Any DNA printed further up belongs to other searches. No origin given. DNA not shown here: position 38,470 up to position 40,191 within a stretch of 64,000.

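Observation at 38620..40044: Unusual fusion of an AAC(3)-type N-acetyltransferase with a xylose-isomerase-like TIM-barrel domain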

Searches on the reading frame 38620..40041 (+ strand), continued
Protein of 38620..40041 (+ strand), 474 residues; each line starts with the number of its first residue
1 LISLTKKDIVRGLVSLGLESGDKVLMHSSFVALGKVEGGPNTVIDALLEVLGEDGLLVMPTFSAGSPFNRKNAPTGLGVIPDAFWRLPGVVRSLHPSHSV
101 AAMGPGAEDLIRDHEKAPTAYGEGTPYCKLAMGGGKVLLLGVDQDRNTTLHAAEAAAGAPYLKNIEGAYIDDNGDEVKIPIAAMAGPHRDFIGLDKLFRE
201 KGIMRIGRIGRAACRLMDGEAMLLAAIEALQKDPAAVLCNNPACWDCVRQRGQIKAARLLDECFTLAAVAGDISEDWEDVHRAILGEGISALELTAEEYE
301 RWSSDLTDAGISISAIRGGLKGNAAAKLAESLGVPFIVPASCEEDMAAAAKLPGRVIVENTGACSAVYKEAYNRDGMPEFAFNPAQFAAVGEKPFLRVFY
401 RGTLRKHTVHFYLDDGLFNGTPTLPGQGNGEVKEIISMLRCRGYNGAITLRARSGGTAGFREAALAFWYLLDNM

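Call 16: search_protein_families(library=pfam, alignment_id=A1, max_evalue=0.01)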
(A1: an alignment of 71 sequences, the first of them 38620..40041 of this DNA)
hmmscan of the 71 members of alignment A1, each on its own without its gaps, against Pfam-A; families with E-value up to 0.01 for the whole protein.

A. member 1, window:38620-40041:+ (474 aa): 1 family
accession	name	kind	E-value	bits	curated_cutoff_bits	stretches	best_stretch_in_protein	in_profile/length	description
PF02522.19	Antibiotic_NAT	-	2.4e-53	181.5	25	1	25-230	1-231/232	Aminoglycoside 3-N-acetyltransferase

B. families by the number of members that match (of 71 scanned): 5 families
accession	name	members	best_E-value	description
PF02522.19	Antibiotic_NAT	71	1.6e-59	Aminoglycoside 3-N-acetyltransferase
PF01261.30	AP_endonuc_2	24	2.3e-22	Xylose isomerase-like TIM barrel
PF23657.1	DUF7151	1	0.00049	Domain of unknown function (DUF7151)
PF00107.32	ADH_zinc_N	1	0.0013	Zinc-binding dehydrogenase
PF02826.25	2-Hacid_dh_C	1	0.0021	D-isomer specific 2-hydroxyacid dehydrogenase, NAD binding domain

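Call 17: find_encoding_contigs(protein=P0011, flank=8000, max_places=2)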
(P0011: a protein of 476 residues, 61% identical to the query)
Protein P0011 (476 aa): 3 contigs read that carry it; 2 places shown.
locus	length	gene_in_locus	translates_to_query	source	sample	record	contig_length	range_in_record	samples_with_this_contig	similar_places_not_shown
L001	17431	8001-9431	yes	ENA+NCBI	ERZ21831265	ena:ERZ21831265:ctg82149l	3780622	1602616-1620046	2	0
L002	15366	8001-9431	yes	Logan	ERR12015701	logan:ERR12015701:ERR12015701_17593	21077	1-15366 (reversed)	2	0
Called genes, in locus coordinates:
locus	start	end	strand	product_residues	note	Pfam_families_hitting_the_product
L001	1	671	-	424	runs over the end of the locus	PF01408:GFO_IDH_MocA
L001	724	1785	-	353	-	PF00356:LacI, PF00532:Peripla_BP_1, PF13407:Peripla_BP_4, PF13377:Peripla_BP_3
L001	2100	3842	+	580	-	PF09992:NAGPA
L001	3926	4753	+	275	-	PF00072:Response_reg, PF12833:HTH_18, PF00165:HTH_AraC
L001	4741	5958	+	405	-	PF10114:PocR, PF06580:His_kinase, PF02518:HATPase_c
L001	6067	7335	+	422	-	PF01053:Cys_Met_Meta_PP (weak), PF00155:Aminotran_1_2 (faint), PF01041:DegT_DnrJ_EryC1, PF01212:Beta_elim_lyase (weak)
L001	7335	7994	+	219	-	PF04199:Cyclase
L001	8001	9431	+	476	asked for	PF02522:Antibiotic_NAT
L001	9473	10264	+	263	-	PF02633:Creatininase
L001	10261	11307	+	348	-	PF01408:GFO_IDH_MocA, PF22725:GFO_IDH_MocA_C3, PF02894:GFO_IDH_MocA_C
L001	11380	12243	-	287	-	PF02311:AraC_binding (weak), PF00165:HTH_AraC, PF12833:HTH_18, PF00165:HTH_AraC (weak)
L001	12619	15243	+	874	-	-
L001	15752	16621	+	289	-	PF02311:AraC_binding, PF12833:HTH_18, PF00165:HTH_AraC (weak)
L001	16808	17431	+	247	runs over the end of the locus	PF07963:N_methyl, PF07596:SBP_bac_10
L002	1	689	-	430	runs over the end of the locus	PF01408:GFO_IDH_MocA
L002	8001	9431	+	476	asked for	PF02522:Antibiotic_NAT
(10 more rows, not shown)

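Call 18: find_encoding_contigs(protein=P0024, flank=8000, max_places=2)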
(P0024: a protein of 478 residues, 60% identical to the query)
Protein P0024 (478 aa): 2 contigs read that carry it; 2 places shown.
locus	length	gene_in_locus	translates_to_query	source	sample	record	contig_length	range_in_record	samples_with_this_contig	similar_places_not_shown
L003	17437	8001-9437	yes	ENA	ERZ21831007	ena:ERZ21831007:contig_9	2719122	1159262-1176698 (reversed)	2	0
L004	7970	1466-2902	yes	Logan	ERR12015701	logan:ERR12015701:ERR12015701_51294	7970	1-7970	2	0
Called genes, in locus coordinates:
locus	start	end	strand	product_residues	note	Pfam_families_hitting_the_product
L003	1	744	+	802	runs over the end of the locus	PF06452:CBM9_1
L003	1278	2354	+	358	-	PF01408:GFO_IDH_MocA, PF02894:GFO_IDH_MocA_C, PF22725:GFO_IDH_MocA_C3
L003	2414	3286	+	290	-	PF01261:AP_endonuc_2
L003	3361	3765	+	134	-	PF01814:Hemerythrin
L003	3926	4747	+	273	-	PF00072:Response_reg, PF12833:HTH_18, PF00165:HTH_AraC (weak)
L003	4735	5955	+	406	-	PF10114:PocR, PF06580:His_kinase, PF02518:HATPase_c (weak)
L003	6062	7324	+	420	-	PF01041:DegT_DnrJ_EryC1, PF01053:Cys_Met_Meta_PP (weak)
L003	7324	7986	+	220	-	PF04199:Cyclase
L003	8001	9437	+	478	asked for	PF02522:Antibiotic_NAT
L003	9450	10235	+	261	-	PF02633:Creatininase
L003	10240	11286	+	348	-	PF01408:GFO_IDH_MocA, PF22725:GFO_IDH_MocA_C3, PF02894:GFO_IDH_MocA_C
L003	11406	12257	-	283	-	-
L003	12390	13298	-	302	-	PF00512:HisKA, PF02518:HATPase_c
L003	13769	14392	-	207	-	PF07963:N_methyl (weak), PF07596:SBP_bac_10 (faint)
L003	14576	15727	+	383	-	PF00665:rve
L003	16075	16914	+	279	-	PF06452:CBM9_1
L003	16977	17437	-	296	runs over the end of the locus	PF13527:Acetyltransf_9, PF00583:Acetyltransf_1 (weak), PF13508:Acetyltransf_7 (weak)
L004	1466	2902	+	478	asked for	PF02522:Antibiotic_NAT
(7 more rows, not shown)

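Call 19: find_encoding_contigs(protein=P0100, flank=8000, max_places=2)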
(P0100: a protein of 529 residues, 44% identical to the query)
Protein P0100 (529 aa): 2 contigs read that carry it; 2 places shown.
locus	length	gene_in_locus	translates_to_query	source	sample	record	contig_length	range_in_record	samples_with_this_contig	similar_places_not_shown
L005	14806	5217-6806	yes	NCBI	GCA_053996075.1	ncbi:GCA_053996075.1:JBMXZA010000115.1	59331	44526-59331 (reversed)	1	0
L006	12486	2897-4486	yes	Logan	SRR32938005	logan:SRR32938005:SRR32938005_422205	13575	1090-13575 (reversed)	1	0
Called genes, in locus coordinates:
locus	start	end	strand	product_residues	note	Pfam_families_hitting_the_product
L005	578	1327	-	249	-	PF01261:AP_endonuc_2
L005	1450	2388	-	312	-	PF01634:HisG, PF08029:HisG_C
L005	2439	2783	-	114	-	PF11969:DcpS_C, PF01230:HIT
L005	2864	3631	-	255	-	PF01261:AP_endonuc_2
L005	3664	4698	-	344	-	PF00022:Actin (weak), PF06723:MreB_Mbl, PF25216:Volactin (faint), PF11104:PilM_2 (faint), PF00012:HSP70, PF14450:FtsA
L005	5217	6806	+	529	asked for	PF02522:Antibiotic_NAT, PF01261:AP_endonuc_2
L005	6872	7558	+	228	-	PF13189:Cytidylate_kin2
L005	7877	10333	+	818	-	PF00270:DEAD, PF00271:Helicase_C (weak), PF00486:Trans_reg_C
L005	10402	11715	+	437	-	-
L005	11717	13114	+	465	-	-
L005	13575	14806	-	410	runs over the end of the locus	PF00150:Cellulase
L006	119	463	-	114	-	PF11969:DcpS_C, PF01230:HIT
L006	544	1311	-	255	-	PF01261:AP_endonuc_2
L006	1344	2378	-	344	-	PF00022:Actin (weak), PF06723:MreB_Mbl, PF25216:Volactin (faint), PF11104:PilM_2 (faint), PF00012:HSP70, PF14450:FtsA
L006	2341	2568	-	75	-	-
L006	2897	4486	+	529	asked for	PF02522:Antibiotic_NAT, PF01261:AP_endonuc_2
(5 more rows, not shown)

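Call 21: find_encoding_contigs(protein=P0079, flank=8000, max_places=1)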
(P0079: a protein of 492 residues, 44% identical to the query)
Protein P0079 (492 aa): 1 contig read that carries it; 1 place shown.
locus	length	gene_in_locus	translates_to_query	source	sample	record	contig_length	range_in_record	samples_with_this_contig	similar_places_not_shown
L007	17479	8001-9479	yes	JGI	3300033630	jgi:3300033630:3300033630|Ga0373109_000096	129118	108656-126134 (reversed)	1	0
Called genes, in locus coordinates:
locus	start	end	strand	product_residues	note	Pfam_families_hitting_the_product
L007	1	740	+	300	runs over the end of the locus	PF01040:UbiA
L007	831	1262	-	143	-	PF13098:Thioredoxin_2, PF13899:Thioredoxin_7, PF00085:Thioredoxin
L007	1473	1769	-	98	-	PF00893:Multi_Drug_Res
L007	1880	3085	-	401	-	PF08450:SGL (faint), PF10282:Lactonase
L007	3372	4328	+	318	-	PF01592:NifU_N, PF04324:Fer2_BFD, PF01106:NifU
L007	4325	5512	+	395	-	PF00266:Aminotran_5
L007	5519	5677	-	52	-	-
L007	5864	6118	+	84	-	-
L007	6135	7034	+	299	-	PF05448:AXE1 (faint), PF00326:Peptidase_S9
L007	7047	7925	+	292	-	PF04909:Amidohydro_2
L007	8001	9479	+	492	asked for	PF02522:Antibiotic_NAT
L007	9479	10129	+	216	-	PF04199:Cyclase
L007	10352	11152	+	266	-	PF00005:ABC_tran, PF13304:AAA_21 (faint), PF13401:AAA_22 (faint)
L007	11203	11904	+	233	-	PF02492:cobW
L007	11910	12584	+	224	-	PF04060:FeS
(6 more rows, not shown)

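Call 22: find_encoding_contigs(protein=P0098, flank=8000, max_places=1)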
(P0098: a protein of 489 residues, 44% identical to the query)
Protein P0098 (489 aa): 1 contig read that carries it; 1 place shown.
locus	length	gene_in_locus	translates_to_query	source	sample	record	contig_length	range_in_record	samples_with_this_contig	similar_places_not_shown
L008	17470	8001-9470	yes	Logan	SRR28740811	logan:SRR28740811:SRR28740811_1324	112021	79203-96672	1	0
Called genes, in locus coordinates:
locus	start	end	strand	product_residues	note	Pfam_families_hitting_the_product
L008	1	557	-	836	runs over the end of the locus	PF00149:Metallophos, PF12850:Metallophos_2 (faint)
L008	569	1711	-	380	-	PF01408:GFO_IDH_MocA, PF22685:Gal80p_C-like (faint), PF22725:GFO_IDH_MocA_C3, PF02894:GFO_IDH_MocA_C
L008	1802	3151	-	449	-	PF00392:GntR (faint), PF13377:Peripla_BP_3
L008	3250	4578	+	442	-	PF00202:Aminotran_3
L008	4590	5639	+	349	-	PF01168:Ala_racemase_N, PF14031:D-ser_dehydrat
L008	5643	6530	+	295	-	PF00106:adh_short, PF08659:KR, PF13561:adh_short_C2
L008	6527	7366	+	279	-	PF04909:Amidohydro_2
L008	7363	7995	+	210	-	PF04199:Cyclase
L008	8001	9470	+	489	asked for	PF02522:Antibiotic_NAT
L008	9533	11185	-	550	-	PF12951:PATR (weak)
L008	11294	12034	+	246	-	-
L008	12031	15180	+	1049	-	PF06452:CBM9_1 (weak)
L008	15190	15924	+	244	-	-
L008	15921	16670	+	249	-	PF07722:Peptidase_C26, PF00117:GATase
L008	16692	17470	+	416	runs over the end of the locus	PF01244:Peptidase_M19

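Call 23: predict_structure(alignment_id=A1)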
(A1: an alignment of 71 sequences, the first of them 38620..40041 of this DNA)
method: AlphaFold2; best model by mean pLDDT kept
length: 474 residues; sequences in the alignment: 71
mean_pLDDT: 96.8   pTM: 0.91
mean pLDDT of the five models: 96.8, 96.7, 96.5, 96.4, 96.3
residues with pLDDT >= 90: 463; 70-90: 10; 50-70: 1; < 50: 0
segments of 3 or more residues with pLDDT < 50: none
pLDDT, mean of each block of 10 residues (from residue 1): 93 98 98 97 99 98 95 96 98 97 98 96 97 98 96 97 97 97 92 97 98 98 98 96 94 98 98 98 98 98 97 98 96 98 96 97 96 94 98 95 92 98 97 97 96 95 97 94
secondary structure, 60 per line:
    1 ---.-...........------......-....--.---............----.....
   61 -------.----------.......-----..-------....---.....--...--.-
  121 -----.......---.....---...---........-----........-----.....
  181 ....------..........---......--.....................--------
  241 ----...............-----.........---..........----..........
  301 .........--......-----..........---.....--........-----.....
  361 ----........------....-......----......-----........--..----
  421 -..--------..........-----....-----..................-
elements in order: H6-16 E23-28 H30-33 H40-51 E56-60 H79-85 E100-103 H107-111 H126-132 E136-140 H150-157 E163-170 E176-184 H191-200 E204-209 E212-218 H219-232 H245-259 E265-269 H270-273 H277-286 E291-295 H296-309 E312-317 H323-332 E336-340 H343-350 E356-360 H365-372 E379-382 H384-389 H394-399 E408-412 H432-441 E447-450 H456-473
